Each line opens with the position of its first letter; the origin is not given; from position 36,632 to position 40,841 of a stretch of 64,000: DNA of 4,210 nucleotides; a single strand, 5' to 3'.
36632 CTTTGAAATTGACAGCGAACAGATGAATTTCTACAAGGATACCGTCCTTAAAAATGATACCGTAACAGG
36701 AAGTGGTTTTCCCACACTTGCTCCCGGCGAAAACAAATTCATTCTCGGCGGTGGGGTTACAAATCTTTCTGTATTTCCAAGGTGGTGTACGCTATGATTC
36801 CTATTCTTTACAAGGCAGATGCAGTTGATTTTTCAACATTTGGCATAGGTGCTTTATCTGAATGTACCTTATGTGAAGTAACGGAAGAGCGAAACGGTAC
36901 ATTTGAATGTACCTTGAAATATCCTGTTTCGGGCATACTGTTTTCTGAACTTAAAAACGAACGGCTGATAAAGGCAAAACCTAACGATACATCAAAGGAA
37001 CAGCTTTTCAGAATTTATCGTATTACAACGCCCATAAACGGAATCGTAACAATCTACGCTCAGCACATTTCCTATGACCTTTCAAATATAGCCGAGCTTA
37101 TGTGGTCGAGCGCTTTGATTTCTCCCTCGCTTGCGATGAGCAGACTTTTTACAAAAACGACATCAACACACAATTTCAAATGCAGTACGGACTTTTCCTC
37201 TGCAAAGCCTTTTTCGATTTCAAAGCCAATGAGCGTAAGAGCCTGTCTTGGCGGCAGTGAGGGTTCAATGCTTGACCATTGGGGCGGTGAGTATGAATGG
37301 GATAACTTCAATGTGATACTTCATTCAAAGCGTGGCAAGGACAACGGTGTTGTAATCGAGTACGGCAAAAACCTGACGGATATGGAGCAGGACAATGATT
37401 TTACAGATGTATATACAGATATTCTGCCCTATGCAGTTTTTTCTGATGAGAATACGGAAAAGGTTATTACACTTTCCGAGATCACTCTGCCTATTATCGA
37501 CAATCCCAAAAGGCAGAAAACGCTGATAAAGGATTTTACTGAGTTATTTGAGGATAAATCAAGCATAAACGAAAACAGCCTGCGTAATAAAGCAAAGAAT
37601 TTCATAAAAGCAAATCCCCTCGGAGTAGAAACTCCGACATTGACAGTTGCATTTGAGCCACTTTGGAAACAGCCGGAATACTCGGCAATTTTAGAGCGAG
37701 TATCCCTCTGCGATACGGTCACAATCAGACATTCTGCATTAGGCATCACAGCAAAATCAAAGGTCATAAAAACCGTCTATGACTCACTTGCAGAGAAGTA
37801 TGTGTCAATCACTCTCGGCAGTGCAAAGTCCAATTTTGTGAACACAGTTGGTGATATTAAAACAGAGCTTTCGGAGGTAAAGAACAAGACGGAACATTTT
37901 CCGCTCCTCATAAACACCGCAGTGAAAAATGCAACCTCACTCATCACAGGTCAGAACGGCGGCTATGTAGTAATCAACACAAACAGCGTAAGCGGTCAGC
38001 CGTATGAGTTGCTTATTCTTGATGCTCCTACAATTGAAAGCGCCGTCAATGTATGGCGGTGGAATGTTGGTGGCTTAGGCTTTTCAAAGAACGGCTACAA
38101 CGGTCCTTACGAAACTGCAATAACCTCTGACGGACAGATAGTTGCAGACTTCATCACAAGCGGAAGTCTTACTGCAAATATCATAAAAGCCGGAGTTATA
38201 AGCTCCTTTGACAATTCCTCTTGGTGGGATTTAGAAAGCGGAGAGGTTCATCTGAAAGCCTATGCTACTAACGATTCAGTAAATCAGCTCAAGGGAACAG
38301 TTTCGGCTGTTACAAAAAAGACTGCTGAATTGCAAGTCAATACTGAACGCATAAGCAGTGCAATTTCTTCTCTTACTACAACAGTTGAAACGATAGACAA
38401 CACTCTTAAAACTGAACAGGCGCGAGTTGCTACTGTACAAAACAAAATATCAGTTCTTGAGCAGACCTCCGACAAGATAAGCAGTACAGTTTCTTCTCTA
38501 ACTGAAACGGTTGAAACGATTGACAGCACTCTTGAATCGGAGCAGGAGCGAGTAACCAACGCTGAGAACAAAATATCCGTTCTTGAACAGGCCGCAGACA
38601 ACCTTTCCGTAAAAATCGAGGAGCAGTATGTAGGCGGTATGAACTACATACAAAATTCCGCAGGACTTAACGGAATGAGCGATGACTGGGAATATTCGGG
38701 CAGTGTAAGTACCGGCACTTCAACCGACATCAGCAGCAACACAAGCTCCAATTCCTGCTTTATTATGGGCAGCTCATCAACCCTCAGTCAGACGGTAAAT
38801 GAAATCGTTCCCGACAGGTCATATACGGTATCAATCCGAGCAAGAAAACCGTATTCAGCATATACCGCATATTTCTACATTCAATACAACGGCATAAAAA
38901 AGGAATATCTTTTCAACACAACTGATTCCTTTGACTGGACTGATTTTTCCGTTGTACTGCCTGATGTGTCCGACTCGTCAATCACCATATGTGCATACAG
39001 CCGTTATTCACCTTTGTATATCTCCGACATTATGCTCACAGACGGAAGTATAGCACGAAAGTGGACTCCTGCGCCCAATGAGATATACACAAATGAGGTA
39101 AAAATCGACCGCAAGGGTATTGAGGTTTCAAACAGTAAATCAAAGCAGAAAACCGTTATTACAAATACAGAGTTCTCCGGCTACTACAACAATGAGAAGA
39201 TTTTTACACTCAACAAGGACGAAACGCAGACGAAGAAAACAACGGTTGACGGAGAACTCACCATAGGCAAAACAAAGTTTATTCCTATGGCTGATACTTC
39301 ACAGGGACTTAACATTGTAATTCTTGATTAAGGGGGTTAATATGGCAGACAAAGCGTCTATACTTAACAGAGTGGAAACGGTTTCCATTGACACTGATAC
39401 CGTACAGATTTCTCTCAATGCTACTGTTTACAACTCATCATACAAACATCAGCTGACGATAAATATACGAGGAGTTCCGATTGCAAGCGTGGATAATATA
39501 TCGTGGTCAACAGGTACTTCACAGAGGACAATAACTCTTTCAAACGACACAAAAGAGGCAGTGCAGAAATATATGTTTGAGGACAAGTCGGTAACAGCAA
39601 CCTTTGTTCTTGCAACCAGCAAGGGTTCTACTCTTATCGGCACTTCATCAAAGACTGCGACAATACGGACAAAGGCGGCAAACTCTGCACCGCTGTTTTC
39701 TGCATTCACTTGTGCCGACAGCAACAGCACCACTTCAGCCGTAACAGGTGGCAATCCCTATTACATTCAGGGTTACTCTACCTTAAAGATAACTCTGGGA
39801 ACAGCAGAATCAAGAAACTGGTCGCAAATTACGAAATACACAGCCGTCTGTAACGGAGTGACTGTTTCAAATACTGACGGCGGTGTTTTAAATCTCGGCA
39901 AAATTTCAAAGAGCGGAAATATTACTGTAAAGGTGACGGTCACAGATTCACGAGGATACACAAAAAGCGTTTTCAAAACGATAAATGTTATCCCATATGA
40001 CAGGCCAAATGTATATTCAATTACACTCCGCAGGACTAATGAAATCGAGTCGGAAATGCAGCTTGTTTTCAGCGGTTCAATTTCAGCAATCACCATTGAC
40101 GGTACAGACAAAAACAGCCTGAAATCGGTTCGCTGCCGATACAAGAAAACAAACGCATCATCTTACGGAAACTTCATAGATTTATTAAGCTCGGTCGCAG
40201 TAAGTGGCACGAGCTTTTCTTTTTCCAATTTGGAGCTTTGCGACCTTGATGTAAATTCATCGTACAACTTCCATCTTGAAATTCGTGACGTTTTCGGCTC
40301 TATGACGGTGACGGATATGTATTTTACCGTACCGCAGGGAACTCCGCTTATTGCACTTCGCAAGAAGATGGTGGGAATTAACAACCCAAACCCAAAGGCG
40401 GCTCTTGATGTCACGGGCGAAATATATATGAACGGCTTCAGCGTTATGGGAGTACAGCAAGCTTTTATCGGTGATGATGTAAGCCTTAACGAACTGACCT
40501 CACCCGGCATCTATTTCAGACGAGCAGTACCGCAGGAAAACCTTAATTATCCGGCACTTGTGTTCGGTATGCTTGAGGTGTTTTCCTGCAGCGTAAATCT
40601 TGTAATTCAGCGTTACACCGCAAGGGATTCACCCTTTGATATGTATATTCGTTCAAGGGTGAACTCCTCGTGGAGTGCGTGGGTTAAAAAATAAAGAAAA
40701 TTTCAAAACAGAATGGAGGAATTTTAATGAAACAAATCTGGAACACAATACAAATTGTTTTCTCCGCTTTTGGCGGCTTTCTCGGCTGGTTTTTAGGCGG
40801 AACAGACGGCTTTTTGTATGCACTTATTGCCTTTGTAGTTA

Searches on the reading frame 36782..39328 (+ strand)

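Call 68: search_protein_families(library=pfam, proteins=[window:36782-39328:+], max_evalue=0.001)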
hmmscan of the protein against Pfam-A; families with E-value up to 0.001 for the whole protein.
window:36782-39328:+ (849 aa): 4 families
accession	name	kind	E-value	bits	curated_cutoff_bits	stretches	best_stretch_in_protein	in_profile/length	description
PF06605.17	Prophage_tail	-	8e-18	65.4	31.3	1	162-355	62-246/250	Prophage endopeptidase tail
PF05667.16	CCDC22_CC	-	5e-05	23.1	39.2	1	501-608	167-273/477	CCDC22 protein coiled-coil region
PF19220.6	Rod_CreS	-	5.7e-05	22.8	100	1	495-619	24-148/359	Crescentin, rod domain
PF06009.19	Laminin_II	-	0.00017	22.1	33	0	499-566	4-71/138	Laminin Domain II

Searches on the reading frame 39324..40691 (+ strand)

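Call 68: search_protein_families(library=pfam, proteins=[window:39324-40691:+], max_evalue=0.001)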
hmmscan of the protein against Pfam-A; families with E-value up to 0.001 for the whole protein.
window:39324-40691:+ (456 aa): 1 family
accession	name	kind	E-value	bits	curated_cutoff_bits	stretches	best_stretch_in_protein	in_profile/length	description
PF05895.17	DUF859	-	3.2e-30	105.7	28.8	1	26-454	136-559/626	Siphovirus protein of unknown function (DUF859)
